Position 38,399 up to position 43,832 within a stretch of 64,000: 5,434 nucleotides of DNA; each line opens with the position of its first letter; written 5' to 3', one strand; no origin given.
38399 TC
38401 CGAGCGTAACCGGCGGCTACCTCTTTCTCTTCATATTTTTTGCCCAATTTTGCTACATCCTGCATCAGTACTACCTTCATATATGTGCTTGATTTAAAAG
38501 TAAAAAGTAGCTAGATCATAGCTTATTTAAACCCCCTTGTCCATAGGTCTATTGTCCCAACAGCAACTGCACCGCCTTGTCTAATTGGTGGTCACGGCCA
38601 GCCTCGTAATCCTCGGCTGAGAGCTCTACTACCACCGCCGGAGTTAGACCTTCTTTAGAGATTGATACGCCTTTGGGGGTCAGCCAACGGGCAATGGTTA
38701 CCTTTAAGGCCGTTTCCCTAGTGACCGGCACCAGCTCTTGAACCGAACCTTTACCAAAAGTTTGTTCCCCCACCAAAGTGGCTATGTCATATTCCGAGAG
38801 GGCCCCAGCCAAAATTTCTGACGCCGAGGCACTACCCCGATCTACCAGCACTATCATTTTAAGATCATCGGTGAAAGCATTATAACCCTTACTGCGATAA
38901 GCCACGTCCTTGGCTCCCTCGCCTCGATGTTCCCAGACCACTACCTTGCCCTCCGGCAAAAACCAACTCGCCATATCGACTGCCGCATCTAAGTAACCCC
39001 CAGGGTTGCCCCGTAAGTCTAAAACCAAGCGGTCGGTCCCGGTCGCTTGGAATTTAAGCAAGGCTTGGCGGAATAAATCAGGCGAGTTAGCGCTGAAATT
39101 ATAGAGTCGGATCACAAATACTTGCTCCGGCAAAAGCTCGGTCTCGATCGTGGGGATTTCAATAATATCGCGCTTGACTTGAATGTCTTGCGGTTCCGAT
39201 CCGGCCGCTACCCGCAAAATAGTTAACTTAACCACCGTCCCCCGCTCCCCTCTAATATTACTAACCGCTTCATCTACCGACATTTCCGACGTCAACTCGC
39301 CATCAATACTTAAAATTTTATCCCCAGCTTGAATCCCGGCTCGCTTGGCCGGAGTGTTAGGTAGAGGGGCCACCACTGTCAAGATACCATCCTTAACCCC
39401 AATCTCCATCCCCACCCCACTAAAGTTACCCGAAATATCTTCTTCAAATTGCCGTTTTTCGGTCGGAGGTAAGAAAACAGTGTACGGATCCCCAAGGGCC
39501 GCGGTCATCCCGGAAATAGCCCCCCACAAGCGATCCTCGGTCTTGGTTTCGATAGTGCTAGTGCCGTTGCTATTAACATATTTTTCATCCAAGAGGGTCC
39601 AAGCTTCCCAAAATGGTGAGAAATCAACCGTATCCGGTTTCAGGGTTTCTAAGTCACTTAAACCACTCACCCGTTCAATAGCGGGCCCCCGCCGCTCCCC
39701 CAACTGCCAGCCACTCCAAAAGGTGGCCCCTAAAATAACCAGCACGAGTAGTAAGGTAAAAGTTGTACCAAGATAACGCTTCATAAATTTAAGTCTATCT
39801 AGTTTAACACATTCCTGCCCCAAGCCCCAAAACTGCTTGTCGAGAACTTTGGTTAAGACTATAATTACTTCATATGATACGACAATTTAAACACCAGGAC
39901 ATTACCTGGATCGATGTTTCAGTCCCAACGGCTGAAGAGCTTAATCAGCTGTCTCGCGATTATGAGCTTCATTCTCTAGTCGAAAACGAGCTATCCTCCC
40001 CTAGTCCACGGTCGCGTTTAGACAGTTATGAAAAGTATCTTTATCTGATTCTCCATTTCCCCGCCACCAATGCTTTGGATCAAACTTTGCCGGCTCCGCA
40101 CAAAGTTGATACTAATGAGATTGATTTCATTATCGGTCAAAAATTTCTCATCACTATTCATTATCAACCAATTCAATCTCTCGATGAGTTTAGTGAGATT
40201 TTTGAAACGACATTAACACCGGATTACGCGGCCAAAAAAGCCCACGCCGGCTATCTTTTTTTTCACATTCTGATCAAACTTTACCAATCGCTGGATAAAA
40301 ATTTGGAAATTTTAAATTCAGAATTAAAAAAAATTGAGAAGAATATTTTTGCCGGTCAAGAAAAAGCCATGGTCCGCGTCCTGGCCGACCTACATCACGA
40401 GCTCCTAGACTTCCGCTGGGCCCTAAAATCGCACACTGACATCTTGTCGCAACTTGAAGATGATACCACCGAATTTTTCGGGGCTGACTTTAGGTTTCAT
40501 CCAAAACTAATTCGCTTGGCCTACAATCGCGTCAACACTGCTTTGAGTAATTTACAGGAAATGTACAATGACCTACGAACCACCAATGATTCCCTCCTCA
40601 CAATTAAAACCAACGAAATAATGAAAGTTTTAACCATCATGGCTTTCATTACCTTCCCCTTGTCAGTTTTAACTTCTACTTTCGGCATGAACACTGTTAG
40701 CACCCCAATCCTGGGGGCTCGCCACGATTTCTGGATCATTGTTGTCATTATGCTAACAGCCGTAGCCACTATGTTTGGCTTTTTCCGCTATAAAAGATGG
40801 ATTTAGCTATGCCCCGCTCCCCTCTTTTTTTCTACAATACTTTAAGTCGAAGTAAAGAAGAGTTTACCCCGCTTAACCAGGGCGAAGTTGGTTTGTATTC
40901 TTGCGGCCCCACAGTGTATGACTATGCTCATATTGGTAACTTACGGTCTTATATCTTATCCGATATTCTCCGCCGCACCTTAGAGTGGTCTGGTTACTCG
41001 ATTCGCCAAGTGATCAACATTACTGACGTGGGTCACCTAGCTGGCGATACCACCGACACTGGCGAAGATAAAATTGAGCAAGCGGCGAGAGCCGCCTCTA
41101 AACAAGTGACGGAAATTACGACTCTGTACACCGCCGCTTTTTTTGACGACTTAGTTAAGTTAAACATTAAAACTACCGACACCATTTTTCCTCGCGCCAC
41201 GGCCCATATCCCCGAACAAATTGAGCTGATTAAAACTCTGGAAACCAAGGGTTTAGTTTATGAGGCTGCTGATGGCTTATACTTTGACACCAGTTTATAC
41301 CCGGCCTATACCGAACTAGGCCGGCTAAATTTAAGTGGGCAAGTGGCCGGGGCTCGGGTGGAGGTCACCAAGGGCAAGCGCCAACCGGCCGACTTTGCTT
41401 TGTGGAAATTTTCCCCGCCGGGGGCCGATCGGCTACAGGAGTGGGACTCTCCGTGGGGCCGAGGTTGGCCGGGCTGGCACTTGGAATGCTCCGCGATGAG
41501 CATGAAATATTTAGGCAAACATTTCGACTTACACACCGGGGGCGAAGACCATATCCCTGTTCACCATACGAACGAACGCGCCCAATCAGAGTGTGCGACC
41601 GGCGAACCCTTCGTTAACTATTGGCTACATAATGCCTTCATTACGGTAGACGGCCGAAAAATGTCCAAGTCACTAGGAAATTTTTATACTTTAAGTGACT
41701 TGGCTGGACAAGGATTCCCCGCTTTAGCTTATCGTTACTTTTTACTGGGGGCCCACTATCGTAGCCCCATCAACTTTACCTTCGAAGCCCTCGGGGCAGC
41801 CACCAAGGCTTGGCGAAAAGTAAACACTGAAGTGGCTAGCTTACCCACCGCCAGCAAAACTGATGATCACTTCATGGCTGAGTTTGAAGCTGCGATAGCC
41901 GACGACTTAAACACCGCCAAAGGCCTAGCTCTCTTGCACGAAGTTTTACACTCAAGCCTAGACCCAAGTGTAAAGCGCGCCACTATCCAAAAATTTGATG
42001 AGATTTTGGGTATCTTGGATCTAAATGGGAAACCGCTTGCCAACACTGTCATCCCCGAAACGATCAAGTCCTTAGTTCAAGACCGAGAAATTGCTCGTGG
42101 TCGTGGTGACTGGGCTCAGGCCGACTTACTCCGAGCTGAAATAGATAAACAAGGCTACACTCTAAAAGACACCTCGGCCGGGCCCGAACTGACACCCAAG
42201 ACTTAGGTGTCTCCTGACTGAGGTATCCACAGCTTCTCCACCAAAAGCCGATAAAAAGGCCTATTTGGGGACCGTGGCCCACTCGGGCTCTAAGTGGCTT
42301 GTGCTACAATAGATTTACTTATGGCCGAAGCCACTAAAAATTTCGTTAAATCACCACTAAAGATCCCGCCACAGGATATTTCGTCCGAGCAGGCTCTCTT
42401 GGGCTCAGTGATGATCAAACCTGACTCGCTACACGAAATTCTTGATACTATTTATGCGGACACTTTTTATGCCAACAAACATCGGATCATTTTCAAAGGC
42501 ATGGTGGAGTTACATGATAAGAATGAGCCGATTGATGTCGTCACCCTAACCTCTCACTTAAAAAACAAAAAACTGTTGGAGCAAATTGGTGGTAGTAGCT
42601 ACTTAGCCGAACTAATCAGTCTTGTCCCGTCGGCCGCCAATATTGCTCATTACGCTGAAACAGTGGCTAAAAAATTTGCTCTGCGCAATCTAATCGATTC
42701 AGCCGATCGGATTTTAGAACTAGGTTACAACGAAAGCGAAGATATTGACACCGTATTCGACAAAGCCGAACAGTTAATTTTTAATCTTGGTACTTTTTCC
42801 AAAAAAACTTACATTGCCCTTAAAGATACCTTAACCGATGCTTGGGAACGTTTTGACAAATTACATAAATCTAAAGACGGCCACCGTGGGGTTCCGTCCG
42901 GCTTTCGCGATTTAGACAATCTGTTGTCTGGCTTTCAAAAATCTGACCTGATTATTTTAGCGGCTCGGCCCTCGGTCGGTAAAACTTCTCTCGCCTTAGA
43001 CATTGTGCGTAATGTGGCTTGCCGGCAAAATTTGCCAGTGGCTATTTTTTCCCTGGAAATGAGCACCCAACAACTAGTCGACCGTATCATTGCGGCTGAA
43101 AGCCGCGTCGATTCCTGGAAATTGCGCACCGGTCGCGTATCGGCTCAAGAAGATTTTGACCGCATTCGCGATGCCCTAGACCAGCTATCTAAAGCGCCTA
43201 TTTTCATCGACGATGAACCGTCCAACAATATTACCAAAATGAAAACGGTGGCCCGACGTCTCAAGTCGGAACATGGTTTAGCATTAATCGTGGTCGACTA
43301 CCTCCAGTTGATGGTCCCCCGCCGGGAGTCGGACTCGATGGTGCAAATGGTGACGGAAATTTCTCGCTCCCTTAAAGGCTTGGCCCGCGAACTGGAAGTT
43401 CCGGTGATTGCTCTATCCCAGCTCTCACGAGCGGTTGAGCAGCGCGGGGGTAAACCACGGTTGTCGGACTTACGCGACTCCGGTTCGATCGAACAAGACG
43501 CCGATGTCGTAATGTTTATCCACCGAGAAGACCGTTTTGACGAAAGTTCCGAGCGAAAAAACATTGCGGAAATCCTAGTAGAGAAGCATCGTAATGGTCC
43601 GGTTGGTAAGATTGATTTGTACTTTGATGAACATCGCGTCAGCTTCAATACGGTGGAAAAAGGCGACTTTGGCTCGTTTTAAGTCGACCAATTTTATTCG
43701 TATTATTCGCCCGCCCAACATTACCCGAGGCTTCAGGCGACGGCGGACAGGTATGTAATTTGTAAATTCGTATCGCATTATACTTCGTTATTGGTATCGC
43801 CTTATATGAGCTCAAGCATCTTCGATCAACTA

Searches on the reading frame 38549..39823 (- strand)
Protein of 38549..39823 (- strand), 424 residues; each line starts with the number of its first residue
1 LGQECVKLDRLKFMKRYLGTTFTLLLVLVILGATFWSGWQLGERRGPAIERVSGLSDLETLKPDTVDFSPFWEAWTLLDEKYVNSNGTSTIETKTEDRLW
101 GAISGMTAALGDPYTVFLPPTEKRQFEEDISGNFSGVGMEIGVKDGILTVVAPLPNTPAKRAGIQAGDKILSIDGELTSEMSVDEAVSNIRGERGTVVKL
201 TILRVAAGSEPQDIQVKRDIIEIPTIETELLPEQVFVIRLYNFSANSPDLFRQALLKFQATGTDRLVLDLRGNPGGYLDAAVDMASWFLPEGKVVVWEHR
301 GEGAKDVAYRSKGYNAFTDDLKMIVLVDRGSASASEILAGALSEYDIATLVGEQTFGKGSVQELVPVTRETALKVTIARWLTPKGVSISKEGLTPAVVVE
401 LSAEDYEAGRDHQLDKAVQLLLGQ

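Call 43: search_protein_families(library=ncbifam, max_evalue=1e-10, proteins=[window:38549-39823:-])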
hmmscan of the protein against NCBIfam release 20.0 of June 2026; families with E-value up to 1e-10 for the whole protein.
window:38549-39823:- (424 aa): 10 families
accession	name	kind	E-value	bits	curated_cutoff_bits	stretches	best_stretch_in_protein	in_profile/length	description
TIGR00225.1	prc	subfamily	6.3e-93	311.5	218.6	1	95-414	11-329/335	C-terminal processing peptidase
NF052377.1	lmo1851_S41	exception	7.2e-88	295.3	725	1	64-402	43-370/468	lmo1851 family serine protease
TIGR03900.1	prc_long_Delta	hypoth_equivalog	1.4e-86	291.4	660.95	1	92-398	98-403/973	MXAN_5808 family serine peptidase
NF045590.1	Cterm_S41_CtpC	exception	6.4e-80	269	665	1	92-408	73-387/418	carboxyl-terminal processing protease CtpC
NF045588.1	Cterm_S41_CtpA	exception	8.7e-80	268.5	625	1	93-421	69-401/401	carboxyl-terminal processing protease CtpA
NF045589.1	Cterm_S41_CtpB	exception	3e-78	263.3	633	1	96-406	78-387/416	carboxyl-terminal processing protease CtpB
NF045591.1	Cterm_S41_CtpZ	exception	1.4e-62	211.8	525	1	94-421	70-397/403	carboxyl-terminal processing protease CtpZ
NF051464.1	tail_spec_CT441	exception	1.3e-42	146.4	700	1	80-408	190-534/645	tail-specific protease Tsp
NF008388.1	PRK11186.1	exception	3.8e-38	131.3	825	1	88-411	200-538/663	carboxy terminal-processing peptidase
NF058627.1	S41_Gfo1087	equivalog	7.6e-14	51.5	455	1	129-359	109-367/489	GFO_1087 family putative carboxy terminal peptidase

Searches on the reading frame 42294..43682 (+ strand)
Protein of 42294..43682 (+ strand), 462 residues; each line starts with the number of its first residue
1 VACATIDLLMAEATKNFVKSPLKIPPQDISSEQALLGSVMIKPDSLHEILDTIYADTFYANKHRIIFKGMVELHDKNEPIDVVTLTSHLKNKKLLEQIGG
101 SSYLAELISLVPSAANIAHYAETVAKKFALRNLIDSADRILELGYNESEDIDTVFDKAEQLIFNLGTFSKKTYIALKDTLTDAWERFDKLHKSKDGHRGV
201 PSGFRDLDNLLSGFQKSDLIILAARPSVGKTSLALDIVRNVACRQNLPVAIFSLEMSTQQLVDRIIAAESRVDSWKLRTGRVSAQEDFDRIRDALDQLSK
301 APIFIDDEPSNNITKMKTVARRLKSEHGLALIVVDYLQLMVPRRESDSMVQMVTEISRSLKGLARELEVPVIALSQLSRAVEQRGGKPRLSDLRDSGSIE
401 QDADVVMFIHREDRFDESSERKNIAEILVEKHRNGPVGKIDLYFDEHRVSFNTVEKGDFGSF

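Call 43: search_protein_families(library=ncbifam, max_evalue=1e-10, proteins=[window:42294-43682:+])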
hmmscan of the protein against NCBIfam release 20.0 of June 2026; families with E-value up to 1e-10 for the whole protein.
window:42294-43682:+ (462 aa): 16 families
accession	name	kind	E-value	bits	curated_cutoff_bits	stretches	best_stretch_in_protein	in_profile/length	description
TIGR00665.1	DnaB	equivalog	6.4e-160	532.7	385.25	1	25-454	2-433/435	replicative DNA helicase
NF004384.0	PRK05748.1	equivalog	3.4e-158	526.9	525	1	22-456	7-444/452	replicative DNA helicase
NF005852.0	PRK07773.1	equivalog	5.1e-155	518.1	780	2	10-397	9-397/886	replicative DNA helicase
NF004109.0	PRK05595.1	equivalog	7.8e-132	440.1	737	1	19-444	2-428/444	replicative DNA helicase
TIGR03600.1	phage_DnaB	exception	4.8e-127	424.4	498.65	1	29-444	2-421/421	phage replicative helicase, DnaB family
NF006443.0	PRK08760.1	equivalog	1.3e-124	416.1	741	1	20-462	28-475/476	replicative DNA helicase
NF006606.0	PRK09165.1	equivalog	2.1e-122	409.2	540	1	13-456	9-489/497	replicative DNA helicase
NF005369.0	PRK06904.1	equivalog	2.7e-119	399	809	1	22-452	22-462/474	replicative DNA helicase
NF040583.1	dnaB_SPI-7_type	exception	1.3e-118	396.8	655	1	28-452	4-432/434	SPI-7-type island replicative DNA helicase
NF005945.0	PRK08006.1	equivalog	1.1e-113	380.7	898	1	20-452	22-461/471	replicative DNA helicase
NF005424.0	PRK07004.1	equivalog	4.4e-113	378.3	834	1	21-453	11-450/460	replicative DNA helicase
NF006458.0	PRK08840.1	equivalog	3.3e-112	375.5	884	1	21-452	16-454/464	replicative DNA helicase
NF004967.0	PRK06321.1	equivalog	1.4e-102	344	751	1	12-451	3-462/472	replicative DNA helicase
NF006306.0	PRK08506.1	equivalog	2.8e-100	336.2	596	1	28-422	6-397/472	replicative DNA helicase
NF005240.0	PRK06749.1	subfamily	3.2e-89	299.7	686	1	27-444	4-417/428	replicative DNA helicase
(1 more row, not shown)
